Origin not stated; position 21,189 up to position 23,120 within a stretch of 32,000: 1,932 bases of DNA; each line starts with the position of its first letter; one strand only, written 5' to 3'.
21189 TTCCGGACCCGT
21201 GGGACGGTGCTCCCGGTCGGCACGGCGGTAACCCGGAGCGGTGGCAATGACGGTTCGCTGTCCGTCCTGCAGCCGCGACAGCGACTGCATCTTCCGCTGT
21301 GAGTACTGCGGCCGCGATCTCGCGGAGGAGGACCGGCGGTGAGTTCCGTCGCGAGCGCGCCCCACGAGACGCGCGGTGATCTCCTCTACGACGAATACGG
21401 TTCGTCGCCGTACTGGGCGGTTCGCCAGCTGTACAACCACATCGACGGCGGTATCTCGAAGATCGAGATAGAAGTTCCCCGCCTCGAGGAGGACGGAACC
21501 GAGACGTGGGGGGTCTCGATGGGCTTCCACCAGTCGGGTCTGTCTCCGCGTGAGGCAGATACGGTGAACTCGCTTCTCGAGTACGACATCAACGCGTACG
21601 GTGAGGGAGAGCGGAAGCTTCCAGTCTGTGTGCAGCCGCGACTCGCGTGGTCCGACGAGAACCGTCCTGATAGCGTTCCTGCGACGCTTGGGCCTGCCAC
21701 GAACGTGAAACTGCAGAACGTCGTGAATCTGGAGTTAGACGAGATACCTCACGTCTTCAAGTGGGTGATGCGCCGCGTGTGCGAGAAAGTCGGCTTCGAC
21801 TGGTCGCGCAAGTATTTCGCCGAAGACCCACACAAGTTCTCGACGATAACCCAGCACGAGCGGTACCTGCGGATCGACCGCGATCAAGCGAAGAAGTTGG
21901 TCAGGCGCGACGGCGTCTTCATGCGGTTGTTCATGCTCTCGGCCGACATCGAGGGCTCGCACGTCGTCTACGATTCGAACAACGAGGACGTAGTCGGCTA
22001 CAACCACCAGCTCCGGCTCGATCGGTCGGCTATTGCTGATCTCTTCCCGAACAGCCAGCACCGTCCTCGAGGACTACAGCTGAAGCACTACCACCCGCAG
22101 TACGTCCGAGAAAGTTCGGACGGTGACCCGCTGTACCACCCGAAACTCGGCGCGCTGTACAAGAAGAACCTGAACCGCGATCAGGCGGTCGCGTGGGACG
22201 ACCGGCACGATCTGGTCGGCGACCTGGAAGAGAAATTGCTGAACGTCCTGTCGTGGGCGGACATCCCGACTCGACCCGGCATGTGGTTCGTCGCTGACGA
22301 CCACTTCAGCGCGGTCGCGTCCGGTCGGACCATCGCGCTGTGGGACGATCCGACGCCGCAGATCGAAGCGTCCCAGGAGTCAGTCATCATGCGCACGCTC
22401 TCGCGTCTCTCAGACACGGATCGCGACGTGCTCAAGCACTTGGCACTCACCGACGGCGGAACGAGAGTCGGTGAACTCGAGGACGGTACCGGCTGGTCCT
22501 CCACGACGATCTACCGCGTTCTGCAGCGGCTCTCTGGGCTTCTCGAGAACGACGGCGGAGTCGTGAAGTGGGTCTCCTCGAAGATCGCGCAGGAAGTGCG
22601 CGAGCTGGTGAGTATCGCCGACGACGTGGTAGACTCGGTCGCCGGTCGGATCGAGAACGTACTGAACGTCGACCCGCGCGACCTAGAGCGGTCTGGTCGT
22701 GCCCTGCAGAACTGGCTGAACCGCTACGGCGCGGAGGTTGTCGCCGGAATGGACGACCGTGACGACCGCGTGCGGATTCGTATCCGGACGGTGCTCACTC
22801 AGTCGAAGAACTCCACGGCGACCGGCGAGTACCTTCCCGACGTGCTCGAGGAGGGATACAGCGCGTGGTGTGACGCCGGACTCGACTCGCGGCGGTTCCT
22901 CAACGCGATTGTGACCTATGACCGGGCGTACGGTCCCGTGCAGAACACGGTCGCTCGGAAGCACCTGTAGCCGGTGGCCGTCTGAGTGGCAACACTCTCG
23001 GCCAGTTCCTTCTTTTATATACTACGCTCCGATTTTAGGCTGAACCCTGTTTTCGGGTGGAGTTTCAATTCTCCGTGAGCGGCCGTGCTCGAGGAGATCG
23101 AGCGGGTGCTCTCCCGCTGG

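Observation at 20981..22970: A translationally coupled Zn-ribbon / Zn-ribbon micro-ORF / 543-aa wHTH-like protein operon is the best candidate for an undescribed system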

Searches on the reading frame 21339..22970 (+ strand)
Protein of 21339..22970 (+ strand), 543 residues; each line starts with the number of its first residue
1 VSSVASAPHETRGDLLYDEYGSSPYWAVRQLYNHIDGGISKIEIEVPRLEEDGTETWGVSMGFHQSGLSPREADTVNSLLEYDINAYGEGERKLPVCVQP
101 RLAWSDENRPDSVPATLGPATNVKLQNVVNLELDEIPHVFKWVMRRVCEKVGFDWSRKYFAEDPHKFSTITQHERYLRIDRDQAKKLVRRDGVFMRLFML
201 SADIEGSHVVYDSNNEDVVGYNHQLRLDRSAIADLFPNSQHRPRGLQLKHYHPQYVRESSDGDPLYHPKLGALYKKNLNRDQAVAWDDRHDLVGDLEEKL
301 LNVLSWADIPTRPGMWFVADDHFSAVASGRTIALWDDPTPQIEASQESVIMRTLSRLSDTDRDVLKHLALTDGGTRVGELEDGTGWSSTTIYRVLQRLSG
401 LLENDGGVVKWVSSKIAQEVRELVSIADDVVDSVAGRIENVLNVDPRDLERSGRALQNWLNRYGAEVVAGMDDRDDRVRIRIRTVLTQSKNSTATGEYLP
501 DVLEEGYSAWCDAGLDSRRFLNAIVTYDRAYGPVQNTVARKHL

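Call 9: search_protein_families(library=pfam, proteins=[window:21339-22967:+], max_evalue=0.1)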
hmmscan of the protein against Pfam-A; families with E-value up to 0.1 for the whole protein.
window:21339-22967:+ (543 aa): 3 families
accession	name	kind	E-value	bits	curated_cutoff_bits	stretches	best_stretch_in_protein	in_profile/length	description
PF25227.1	DUF7845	-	1.7e-92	310.7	27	1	4-325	2-314/315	Domain of unknown function (DUF7845)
PF09339.16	HTH_IclR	-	0.00033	20.8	22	1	363-399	7-43/52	IclR helix-turn-helix domain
PF01978.25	TrmB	-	0.065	13.5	25.6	0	357-399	6-47/68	Sugar-specific transcriptional regulator TrmB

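Call 10: search_protein_families(library=phrogs, proteins=[window:21339-22967:+], max_evalue=0.1)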
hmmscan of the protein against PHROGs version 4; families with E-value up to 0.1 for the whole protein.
window:21339-22967:+ (543 aa): 1 family
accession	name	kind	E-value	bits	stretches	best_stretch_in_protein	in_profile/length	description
phrog_3288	-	transcription regulation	5.8e-176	587.3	1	1-542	1-528/531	transcriptional regulator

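Call 11: search_protein_families(library=ncbifam, proteins=[window:21339-22967:+], max_evalue=0.1)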
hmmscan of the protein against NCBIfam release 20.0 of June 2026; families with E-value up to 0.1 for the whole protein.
window:21339-22967:+ (543 aa): 1 family
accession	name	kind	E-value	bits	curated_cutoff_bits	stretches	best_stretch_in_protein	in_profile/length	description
NF040939.2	trans_reg_lrs14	equivalog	0.02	14.9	90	1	350-399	12-61/103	Lrs14 family HTH-type transcriptional regulator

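Call 12: search_dna_similar(query=window:21339-22967:+, collection=phages, mode=protein, max_rows=40)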
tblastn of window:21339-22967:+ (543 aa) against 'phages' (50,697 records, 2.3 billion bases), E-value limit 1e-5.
Records with a match: 21; places in all: 21; records where one place covers at least 80% of the query: 6.
Best place of each record, by identity: <60% 21.
By first word of the organism name: Halorubrum 11; Haloarcula 5; Halogeometricum 2; Saline 2; Haloferax 1.
By host as written in the record: Haloarcula hispanica 5; Halorubrum sp. SP3-3 2; Halogeometricum sp. CG-9 2; - 2; Halorubrum sp. LR2-12 2; Halorubrum sp. LR2-17 2; Halorubrum sp. LR1-23 2; Natrinema sp. J7-1 2; and 2 more.
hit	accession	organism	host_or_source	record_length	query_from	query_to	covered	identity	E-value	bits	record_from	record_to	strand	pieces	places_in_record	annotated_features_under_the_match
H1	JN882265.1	Halorubrum pleomorphic virus 3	Halorubrum sp. SP3-3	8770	1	523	96%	25.8%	4e-27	122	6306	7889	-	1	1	ORF9: ORF9 | ORF10: ORF10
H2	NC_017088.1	Halorubrum pleomorphic virus 3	Halorubrum sp. SP3-3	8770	1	523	96%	25.8%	4e-27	122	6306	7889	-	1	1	ORF9: transcriptional regulator | ORF10: ORF10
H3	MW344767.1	Haloarcula virus Harhisp1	Haloarcula hispanica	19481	1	525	97%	25.1%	8e-27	121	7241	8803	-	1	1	hypothetical protein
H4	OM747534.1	Halorubrum pleomorphic virus 13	Halorubrum sp. K2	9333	1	527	97%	24.6%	2e-20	102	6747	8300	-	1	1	hypothetical protein (x2)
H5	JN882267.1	Halogeometricum pleomorphic virus 1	Halogeometricum sp. CG-9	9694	1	528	97%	24.3%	4e-16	88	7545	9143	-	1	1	ORF14: ORF14 | ORF15: ORF15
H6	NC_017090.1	Halogeometricum pleomorphic virus 1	Halogeometricum sp. CG-9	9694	1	528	97%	24.3%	4e-16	88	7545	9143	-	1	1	ORF14: transcriptional regulator | ORF15: ORF15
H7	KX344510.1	Haloarcula hispanica pleomorphic virus 3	Haloarcula hispanica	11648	4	420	77%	29.2%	1e-23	111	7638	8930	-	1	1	putative protein 11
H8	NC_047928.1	Haloarcula hispanica pleomorphic virus 3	Haloarcula hispanica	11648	4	420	77%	29.2%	1e-23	111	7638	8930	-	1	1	transcriptional regulator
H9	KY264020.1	Haloarcula hispanica pleomorphic virus 4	Haloarcula hispanica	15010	4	420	77%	29.2%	1e-23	111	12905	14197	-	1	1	hypothetical protein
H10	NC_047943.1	Haloarcula hispanica pleomorphic virus 4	Haloarcula hispanica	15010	4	420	77%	29.2%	1e-23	111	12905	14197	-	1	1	transcriptional regulator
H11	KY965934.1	Halorubrum pleomorphic virus 9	haloarchaeal strain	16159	1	422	78%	28.8%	5e-31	134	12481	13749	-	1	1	hypothetical protein (x2)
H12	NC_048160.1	Halorubrum pleomorphic virus 9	haloarchaeal strain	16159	1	422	78%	28.8%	5e-31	134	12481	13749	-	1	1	transcriptional regulator | hypothetical protein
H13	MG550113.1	Halorubrum pleomorphic virus 11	Halorubrum sp. LR2-12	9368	1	422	78%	26.2%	8e-20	100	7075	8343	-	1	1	ORF9 | hypothetical protein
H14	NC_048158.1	Halorubrum pleomorphic virus 11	Halorubrum sp. LR2-12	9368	1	422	78%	26.2%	8e-20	100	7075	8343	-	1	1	transcriptional regulator | hypothetical protein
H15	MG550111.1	Halorubrum pleomorphic virus 10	Halorubrum sp. LR2-17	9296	1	422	78%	25.6%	5e-19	97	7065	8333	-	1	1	ORF9 | hypothetical protein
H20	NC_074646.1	Saline Natrinema sp. J7-1 virus 2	Natrinema sp. J7-1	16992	119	418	55%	30.2%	4e-19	98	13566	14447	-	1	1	hypothetical protein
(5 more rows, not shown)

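Call 13: search_dna_similar(query=window:21339-22967:+, collection=plasmids, mode=protein, max_rows=40)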
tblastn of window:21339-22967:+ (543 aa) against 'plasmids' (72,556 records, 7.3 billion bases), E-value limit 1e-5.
Records with a match: 18; places in all: 23; records where one place covers at least 80% of the query: 7.
Best place of each record, by identity: <60% 18.
By first word of the organism name: Natrinema 5; Haloquadratum 4; Haloterrigena 2; Haloarcula 2; Haloferax 1; Halalkalicoccus 1; Halorubrum 1; Halomicrobium 1; Natronomonas 1.
By predicted mobility (MOB-suite, as given by PLSDB): non-mobilizable 17; conjugative 1.
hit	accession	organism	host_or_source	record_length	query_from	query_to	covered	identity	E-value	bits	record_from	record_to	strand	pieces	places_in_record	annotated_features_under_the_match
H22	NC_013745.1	Haloterrigena turkmenica DSM 5511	-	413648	1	444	82%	32.2%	2e-51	196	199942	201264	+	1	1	none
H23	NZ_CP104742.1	Haloferax lucentense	-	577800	4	463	85%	28.6%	1e-33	144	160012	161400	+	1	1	MarR family winged helix-turn-helix transcriptional regulator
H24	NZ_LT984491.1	Haloquadratum walsbyi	-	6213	9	527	96%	24.8%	5e-18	96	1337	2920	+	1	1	hypothetical protein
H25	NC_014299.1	Halalkalicoccus jeotgali B3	-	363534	6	421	77%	30.8%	5e-36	151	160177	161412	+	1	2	hypothetical protein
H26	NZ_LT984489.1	Haloquadratum walsbyi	-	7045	9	528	96%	24.5%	1e-18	98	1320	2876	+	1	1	hypothetical protein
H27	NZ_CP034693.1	Halorubrum sp. BOL3-1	-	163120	50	467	77%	29.6%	2e-33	143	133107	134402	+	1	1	Lrp/AsnC family transcriptional regulator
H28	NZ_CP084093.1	Halomicrobium urmianum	cell culture,salt lake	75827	10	468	85%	26.5%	1e-33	144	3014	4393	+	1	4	hypothetical protein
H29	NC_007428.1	Natronomonas pharaonis DSM 2160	-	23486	7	468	85%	25.7%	1e-16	91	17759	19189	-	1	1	hypothetical protein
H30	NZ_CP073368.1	Haloarcula sinaiiensis ATCC 33800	cell culture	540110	4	420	77%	28.4%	3e-23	112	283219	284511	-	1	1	MarR family transcriptional regulator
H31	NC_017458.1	Haloquadratum walsbyi C23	-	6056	9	464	84%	25.5%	4e-16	89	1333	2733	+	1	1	hypothetical protein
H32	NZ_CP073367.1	Haloarcula sinaiiensis ATCC 33800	cell culture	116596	4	420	77%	27.3%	4e-22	108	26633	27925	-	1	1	MarR family transcriptional regulator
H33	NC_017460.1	Haloquadratum walsbyi C23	-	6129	55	464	76%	25.9%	9e-18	95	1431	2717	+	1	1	hypothetical protein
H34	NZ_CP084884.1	Natrinema zhouii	pure culture,Salt mine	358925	159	405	45%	35.3%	6e-30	158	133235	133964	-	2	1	none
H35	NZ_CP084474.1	Natrinema sp. DC36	cell culture,sediment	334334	119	418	55%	27.7%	1e-15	88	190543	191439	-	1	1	none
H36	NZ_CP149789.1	Haloterrigena sp. KLK7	cell culture,salt lake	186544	266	467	37%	38.7%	5e-28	127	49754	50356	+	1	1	none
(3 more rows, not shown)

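Call 14: get_annotated_region(hit=H2, flank=8000)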
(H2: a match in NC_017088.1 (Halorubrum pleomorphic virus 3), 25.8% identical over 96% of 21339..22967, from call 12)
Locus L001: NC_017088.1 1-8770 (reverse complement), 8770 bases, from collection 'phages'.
description: Halorubrum pleomorphic virus 3, complete genome.
organism: Halorubrum pleomorphic virus 3 (NCBI taxid 1156720)
taxonomy: Viruses; Monodnaviria; Trapavirae; Saleviricota; Huolimaviricetes; Haloruvirales; Pleolipoviridae; Betapleolipovirus; Betapleolipovirus HRPV3
host: Halorubrum sp. SP3-3; source: -; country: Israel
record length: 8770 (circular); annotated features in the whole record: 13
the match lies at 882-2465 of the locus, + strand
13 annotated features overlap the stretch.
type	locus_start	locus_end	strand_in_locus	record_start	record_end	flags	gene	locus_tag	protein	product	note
CDS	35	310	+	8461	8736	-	ORF12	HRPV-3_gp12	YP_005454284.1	ORF12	-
CDS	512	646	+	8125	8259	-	ORF11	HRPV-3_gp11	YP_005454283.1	ORF11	-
CDS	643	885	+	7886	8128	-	ORF10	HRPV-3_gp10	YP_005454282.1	ORF10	-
CDS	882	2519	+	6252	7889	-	ORF9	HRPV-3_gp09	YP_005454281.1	transcriptional regulator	-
CDS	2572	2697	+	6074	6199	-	ORF8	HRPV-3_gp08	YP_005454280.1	ORF8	-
CDS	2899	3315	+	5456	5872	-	ORF7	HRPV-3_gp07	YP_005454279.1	ORF7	-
CDS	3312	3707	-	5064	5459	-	ORF6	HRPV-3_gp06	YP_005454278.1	ORF6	-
CDS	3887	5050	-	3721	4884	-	ORF5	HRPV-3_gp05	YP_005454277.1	ORF5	-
CDS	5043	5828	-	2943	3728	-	ORF4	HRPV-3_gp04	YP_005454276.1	ORF4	-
CDS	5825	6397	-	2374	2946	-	ORF3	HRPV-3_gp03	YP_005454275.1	ORF3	-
CDS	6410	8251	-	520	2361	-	2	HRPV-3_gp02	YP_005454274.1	VP2 precursor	-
mat_peptide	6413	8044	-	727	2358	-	2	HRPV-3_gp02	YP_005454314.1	hypothetical protein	-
CDS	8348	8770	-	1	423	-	1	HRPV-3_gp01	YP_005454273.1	VP1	-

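Call 15: get_annotated_region(hit=H24, flank=6000)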
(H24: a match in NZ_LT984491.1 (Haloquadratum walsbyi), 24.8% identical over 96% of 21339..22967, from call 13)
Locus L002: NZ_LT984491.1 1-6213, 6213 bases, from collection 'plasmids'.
description: Haloquadratum walsbyi strain Bajool9 isolate BJCX4_extB9.1 plasmid I, complete sequence
organism: Haloquadratum walsbyi (NCBI taxid 293091)
taxonomy: Archaea; Euryarchaeota; Halobacteria; Halobacteriales; Haloferacaceae; Haloquadratum; Haloquadratum walsbyi
host: -; source: -; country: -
typing (MOB-suite, as given by PLSDB): non-mobilizable
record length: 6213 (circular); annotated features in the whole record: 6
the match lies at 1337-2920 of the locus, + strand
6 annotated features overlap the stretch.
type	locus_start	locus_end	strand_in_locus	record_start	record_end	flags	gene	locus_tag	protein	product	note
CDS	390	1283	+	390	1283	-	-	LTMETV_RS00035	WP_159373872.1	hypothetical protein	-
CDS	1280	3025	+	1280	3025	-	-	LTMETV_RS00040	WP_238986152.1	hypothetical protein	-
CDS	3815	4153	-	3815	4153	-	-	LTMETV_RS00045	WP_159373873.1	hypothetical protein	-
CDS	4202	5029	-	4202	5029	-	-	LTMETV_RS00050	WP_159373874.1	ATP-binding protein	-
CDS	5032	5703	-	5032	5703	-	-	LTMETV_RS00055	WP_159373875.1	hypothetical protein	-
CDS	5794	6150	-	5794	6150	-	-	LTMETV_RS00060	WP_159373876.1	ribbon-helix-helix protein, CopG family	GO:0006355 - regulation of DNA-templated transcription [Evidence IEA]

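Call 16: get_annotated_region(hit=H12, flank=4000)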
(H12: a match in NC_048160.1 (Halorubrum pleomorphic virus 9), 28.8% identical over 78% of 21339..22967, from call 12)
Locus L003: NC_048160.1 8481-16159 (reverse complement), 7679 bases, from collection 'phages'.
description: Halorubrum pleomorphic virus 9 strain B2-2/SS5-4, complete genome.
organism: Halorubrum pleomorphic virus 9 (NCBI taxid 2126525)
taxonomy: Viruses; Monodnaviria; Trapavirae; Saleviricota; Huolimaviricetes; Haloruvirales; Pleolipoviridae; Betapleolipovirus; Betapleolipovirus HRPV9
host: -; source: haloarchaeal strain; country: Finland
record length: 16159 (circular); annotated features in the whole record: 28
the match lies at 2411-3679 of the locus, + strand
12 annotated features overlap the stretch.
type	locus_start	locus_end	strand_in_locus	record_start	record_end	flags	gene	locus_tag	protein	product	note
CDS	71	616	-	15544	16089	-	-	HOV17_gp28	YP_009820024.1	hypothetical protein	putative protein 28; ORF28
CDS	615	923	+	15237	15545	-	-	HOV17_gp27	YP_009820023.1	hypothetical protein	putative protein 27; ORF27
CDS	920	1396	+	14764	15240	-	-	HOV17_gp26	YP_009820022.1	hypothetical protein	putative protein 26; ORF26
CDS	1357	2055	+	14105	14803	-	-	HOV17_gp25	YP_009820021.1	hypothetical protein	putative protein 25; ORF25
CDS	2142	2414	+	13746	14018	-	-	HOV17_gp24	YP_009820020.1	hypothetical protein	putative protein 24; ORF24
CDS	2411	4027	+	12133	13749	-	-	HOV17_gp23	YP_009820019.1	transcriptional regulator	putative protein 23; ORF23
CDS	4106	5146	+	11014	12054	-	-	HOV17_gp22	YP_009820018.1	hypothetical protein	putative protein 22; ORF22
CDS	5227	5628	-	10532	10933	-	-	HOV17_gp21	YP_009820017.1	hypothetical protein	putative protein 21; ORF21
CDS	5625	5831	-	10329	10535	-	-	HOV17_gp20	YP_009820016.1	hypothetical protein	putative protein 20; ORF20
CDS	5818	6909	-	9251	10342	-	-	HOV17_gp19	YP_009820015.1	hypothetical protein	putative protein 19; ORF19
CDS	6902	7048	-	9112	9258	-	-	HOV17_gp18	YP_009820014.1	hypothetical protein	putative protein 18; ORF18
CDS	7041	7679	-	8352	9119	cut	-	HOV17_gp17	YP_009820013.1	hypothetical protein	putative protein 17; ORF17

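Call 28: find_homologous_proteins(query=window:21339-22967:+, max_evalue=0.00001)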
Query window:21339-22967:+ (543 aa): 52 proteins with E <= 0.00001 among 8000 candidates.
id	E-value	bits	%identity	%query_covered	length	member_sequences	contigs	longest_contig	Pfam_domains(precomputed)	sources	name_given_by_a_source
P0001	0.0e+0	1221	97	100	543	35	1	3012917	PF25227.2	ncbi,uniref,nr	ncbi:DUF7845 domain-containing protein [Haloferax prahovense]|uniref:DUF7845 domain-containing prote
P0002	0.0e+0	1135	89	100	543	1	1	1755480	PF25227.2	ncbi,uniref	ncbi:helix-turn-helix transcriptional regulator [Haloferax sp. DFSO60]|uniref:helix-turn-helix trans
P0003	0.0e+0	1121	88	100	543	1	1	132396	PF25227.2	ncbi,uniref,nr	ncbi:hypothetical protein C440_12694 [Haloferax mucosum ATCC BAA-1512]|uniref:MarR family transcript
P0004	9.0e-272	920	72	100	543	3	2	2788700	PF25227.2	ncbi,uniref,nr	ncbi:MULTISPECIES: MarR family transcriptional regulator [Haloferax]|uniref:MarR family transcriptio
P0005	1.4e-190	652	55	98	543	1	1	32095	PF25227.2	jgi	jgi:hypothetical protein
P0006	1.0e-166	574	51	99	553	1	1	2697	PF25227.2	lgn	-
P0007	2.8e-165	569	50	99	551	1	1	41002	PF25227.2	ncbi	ncbi:DUF7845 domain-containing protein [Natrialbaceae archaeon A-gly3]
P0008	1.9e-163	563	49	99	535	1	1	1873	PF25227.2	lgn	-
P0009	1.3e-161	557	50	97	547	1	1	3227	PF25227.2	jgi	-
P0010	3.1e-160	552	50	97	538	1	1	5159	PF25227.2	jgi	-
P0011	4.1e-160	552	49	98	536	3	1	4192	PF25227.2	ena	-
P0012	4.5e-159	549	49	99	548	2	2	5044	PF25227.2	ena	-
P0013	4.0e-158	545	51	97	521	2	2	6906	PF25227.2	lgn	-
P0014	1.2e-157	544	50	99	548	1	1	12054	PF25227.2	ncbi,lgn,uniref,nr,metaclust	ncbi:helix-turn-helix transcriptional regulator [Natronolimnohabitans innermongolicus]|uniref:DUF784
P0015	2.0e-157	543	49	99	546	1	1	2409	PF25227.2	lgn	-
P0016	3.7e-157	542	50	99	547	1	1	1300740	PF25227.2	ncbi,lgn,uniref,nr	ncbi:Predicted transcriptional regulator [Natronorubrum sediminis]|uniref:Predicted transcriptional 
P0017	1.3e-156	540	48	97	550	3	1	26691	PF25227.2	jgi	-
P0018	3.2e-154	533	49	97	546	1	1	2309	PF25227.2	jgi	jgi:predicted transcriptional regulator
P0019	3.5e-153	529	49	99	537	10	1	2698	PF25227.2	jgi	jgi:hypothetical protein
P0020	3.9e-153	529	49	99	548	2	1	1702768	PF25227.2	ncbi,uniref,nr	ncbi:DUF7845 domain-containing protein [Natronorubrum halophilum]|uniref:DUF7845 domain-containing p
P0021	5.0e-153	529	50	95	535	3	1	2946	PF25227.2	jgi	-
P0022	3.6e-152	526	46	98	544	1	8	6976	PF25227.2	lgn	-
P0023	4.0e-151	522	48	99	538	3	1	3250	PF25227.2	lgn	-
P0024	4.0e-150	519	45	100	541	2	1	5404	PF25227.2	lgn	-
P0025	1.1e-149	518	52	90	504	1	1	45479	PF25227.2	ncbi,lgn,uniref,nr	ncbi:hypothetical protein RBH26_18570 [Natronolimnohabitans sp. A-GB9]|uniref:DUF7845 domain-contain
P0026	1.0e-142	495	47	99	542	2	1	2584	PF25227.2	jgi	jgi:hypothetical protein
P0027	2.9e-141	490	45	98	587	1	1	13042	PF25227.2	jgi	jgi:hypothetical protein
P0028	3.9e-141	489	44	97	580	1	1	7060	PF25227.2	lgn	-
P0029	1.0e-135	471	44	96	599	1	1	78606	PF25227.2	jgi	-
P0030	1.0e-135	471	43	97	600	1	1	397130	PF25227.2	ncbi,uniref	ncbi:MarR family transcriptional regulator [Haloplanus sp. C73]|uniref:DUF7845 domain-containing pro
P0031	1.6e-133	464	44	96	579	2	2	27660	PF25227.2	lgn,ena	-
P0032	2.0e-130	454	43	95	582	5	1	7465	PF25227.2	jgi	-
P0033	5.9e-130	452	42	96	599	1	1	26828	PF25227.2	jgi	jgi:hypothetical protein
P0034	1.0e-129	452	40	97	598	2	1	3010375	PF25227.2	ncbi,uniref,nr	ncbi:MarR family transcriptional regulator [Haloplanus halophilus]|uniref:DUF7845 domain-containing 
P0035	4.8e-126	440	44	90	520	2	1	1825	PF12840.14,PF08279.19,PF01022.27,PF25227.2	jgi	jgi:AcrR family transcriptional regulator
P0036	3.4e-124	433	43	95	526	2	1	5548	PF25227.2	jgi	jgi:hypothetical protein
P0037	9.1e-118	412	42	97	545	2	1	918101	PF25227.2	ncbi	ncbi:DUF7845 domain-containing protein [Haladaptatus sp. NG-SE-30]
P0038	2.5e-116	407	40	99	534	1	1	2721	PF25227.2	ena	-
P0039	2.3e-97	345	39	95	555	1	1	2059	PF25227.2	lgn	-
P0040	3.5e-96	341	54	59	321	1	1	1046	PF25227.2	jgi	jgi:predicted transcriptional regulator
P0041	2.4e-94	335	38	98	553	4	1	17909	PF25227.2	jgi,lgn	jgi:hypothetical protein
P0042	2.0e-89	319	38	97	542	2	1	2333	PF25227.2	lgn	-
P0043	2.5e-84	302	36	99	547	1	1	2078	PF25227.2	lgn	-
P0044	3.8e-84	301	46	54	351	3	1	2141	PF25227.2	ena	-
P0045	7.1e-80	287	34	95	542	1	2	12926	PF25227.2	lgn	-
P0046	1.1e-79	287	36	95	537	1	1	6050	PF25227.2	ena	-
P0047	6.2e-79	284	56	43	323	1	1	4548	PF25227.2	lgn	-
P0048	1.3e-58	217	33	96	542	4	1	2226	PF25227.2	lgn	-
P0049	1.4e-58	217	31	99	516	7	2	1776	PF25227.2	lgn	-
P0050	5.4e-57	212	30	97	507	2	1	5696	PF25227.2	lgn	-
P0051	3.2e-55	206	31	96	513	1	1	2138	PF25227.2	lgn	-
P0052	9.9e-22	95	24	97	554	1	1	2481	PF25227.2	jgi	jgi:hypothetical protein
